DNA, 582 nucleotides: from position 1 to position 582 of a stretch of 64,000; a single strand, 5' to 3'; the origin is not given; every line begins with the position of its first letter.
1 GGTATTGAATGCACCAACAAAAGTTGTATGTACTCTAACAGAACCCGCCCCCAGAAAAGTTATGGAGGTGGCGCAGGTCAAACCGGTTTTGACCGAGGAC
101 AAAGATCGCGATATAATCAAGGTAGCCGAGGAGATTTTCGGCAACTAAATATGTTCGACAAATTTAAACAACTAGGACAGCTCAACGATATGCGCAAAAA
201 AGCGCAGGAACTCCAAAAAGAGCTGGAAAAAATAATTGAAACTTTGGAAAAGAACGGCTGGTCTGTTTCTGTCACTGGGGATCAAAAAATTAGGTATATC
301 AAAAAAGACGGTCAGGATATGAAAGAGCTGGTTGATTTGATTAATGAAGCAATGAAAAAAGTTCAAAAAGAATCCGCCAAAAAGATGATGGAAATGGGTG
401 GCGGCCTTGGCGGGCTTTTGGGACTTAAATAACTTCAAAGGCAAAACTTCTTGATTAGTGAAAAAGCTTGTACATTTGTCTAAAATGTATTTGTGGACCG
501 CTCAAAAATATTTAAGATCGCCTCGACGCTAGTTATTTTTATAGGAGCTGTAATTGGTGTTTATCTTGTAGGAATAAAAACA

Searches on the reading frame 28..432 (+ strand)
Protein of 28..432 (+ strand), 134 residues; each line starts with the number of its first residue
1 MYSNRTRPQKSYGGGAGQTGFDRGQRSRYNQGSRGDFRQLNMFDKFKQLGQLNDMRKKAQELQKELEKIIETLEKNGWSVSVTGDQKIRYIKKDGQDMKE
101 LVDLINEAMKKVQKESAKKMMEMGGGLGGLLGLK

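Call 97: search_protein_families(library=padloc, alignment_id=A6, max_evalue=0.00001)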
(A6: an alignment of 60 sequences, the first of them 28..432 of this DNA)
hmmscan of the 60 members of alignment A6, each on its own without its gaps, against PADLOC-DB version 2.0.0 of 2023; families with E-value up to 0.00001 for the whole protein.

A. member 1, window:28-432:+ (134 aa): 0 families

B. families by the number of members that match (of 60 scanned): 11 families
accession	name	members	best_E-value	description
PDLC04140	mad8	2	3.3e-13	mads_8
PDLC04135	mad3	1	5.9e-38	mads_3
PDLC01991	CARF_m8--CARF_LolE_TM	1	3e-12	-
PDLC04647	PDC-M43B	1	2.3e-09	-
PDLC02980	AriA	1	3.3e-08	-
PDLC03878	NsnB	1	5e-07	-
PDLC01990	CARF_m8--CARF_Beta-galactosidase_LolE_TM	1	8.5e-07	-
PDLC04213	HEC-02A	1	2.3e-06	-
PDLC02335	AbiLi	1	3.5e-06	AbiLi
PDLC04164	AriA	1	3.7e-06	-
PDLC02914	ATPase-Toprim_I-B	1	5.6e-06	-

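Call 98: search_protein_families(library=pfam, alignment_id=A6, max_evalue=1e-10)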
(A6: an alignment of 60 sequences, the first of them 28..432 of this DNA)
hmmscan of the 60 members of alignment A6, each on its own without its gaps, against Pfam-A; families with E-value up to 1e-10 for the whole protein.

A. member 1, window:28-432:+ (134 aa): 0 families

B. families by the number of members that match (of 60 scanned): 49 families (the first 25 are shown)
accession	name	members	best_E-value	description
PF01406.26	tRNA-synt_1e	1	1.3e-102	tRNA synthetases class I (C) catalytic domain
PF06418.20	CTP_synth_N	1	6.3e-100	CTP synthase N-terminus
PF03796.21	DnaB_C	1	1.1e-96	DnaB-like helicase C terminal domain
PF07690.21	MFS_1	1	1.6e-62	Major Facilitator Superfamily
PF13483.12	Lactamase_B_3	1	7.1e-55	Beta-lactamase superfamily domain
PF02773.21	S-AdoMet_synt_C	1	4.4e-54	S-adenosylmethionine synthetase, C-terminal domain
PF00999.27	Na_H_Exchanger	1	7.9e-50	Sodium/hydrogen exchanger, transmembrane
PF01709.26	Transcrip_reg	1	9e-49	TACO1/YebC second and third domain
PF03572.23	Peptidase_S41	1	2.6e-46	Peptidase family S41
PF00589.27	Phage_integrase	1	2.3e-43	Phage integrase family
PF12704.14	MacB_PCD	1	5.2e-41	MacB-like periplasmic core domain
PF00892.27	EamA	1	2.6e-39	EamA-like transporter family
PF00436.31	SSB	1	6.2e-39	Single-strand binding protein family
PF00005.33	ABC_tran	1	1.4e-35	ABC transporter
PF02772.21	S-AdoMet_synt_M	1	1.4e-35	S-adenosylmethionine synthetase, central domain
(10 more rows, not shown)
